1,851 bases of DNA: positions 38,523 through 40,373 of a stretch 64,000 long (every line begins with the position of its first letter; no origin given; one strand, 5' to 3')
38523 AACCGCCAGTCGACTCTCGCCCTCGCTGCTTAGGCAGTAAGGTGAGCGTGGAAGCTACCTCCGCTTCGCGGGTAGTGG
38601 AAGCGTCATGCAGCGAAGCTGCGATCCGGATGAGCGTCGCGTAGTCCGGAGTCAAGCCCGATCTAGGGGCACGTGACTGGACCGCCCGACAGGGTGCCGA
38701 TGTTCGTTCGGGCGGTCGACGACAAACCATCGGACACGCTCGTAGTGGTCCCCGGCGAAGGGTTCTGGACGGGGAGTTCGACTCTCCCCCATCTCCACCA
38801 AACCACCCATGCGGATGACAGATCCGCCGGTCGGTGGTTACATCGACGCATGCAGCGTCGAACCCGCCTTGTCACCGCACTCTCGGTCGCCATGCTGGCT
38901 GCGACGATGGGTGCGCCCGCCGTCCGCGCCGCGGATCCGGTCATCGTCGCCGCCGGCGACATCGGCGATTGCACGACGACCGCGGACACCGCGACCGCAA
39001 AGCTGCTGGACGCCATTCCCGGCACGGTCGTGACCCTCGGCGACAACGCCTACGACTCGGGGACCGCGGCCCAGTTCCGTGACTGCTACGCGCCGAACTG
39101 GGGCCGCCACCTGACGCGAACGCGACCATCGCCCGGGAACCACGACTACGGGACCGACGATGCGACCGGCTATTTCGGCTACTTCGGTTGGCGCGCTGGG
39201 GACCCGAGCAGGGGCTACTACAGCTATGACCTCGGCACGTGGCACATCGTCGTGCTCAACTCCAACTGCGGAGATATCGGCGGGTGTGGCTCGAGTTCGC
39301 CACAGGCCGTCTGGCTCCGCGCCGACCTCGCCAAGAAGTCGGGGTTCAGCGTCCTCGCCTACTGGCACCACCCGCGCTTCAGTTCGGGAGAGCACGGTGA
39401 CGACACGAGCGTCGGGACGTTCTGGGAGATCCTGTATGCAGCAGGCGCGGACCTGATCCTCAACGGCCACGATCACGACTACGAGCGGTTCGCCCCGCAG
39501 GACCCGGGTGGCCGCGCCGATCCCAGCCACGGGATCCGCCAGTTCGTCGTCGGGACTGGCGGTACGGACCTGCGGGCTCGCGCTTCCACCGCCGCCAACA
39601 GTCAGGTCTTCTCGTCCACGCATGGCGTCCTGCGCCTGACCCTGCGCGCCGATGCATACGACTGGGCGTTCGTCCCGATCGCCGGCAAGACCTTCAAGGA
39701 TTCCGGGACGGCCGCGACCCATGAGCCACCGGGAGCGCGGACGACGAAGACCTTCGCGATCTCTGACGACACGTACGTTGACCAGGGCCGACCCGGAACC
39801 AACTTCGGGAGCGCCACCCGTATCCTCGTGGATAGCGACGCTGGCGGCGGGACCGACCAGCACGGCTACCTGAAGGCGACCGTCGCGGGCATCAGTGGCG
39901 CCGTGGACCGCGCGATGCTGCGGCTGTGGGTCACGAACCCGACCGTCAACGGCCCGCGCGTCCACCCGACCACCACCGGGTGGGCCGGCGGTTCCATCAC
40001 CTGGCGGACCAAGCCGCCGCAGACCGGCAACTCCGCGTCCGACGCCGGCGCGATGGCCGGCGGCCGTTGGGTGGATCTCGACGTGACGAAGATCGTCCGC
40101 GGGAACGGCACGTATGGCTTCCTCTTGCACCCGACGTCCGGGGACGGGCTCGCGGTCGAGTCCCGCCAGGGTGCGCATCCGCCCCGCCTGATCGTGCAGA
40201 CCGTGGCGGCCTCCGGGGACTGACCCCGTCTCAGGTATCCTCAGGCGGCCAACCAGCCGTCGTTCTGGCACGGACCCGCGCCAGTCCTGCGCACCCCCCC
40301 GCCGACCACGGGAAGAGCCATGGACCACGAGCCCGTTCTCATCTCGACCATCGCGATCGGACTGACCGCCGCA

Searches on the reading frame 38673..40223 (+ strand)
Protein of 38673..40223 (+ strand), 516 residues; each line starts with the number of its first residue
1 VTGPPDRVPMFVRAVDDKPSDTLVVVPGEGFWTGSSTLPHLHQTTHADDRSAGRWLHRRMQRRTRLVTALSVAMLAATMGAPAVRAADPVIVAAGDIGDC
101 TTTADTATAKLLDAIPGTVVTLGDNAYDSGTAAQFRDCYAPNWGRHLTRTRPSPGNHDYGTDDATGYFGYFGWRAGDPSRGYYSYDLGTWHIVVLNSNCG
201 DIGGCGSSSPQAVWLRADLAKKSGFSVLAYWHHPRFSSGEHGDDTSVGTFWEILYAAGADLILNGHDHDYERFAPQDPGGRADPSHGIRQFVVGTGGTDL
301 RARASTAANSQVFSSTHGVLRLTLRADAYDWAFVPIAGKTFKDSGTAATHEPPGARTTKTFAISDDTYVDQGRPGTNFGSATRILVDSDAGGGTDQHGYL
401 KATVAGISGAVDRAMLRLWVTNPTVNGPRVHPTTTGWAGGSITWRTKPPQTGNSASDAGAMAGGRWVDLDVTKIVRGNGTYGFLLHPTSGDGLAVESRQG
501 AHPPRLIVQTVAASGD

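Call 18: search_protein_families(library=pfam, proteins=[window:38673-40223:+], max_evalue=0.01)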
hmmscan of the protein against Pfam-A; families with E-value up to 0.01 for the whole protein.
window:38673-40223:+ (516 aa): 2 families
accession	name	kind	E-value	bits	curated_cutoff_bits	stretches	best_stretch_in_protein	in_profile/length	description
PF24517.2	CBM96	-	2.5e-26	92.9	26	1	358-510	2-164/164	Carbohydrate-binding module family 96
PF00149.33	Metallophos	-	8.5e-07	30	21.5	1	91-270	3-191/191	Calcineurin-like phosphoesterase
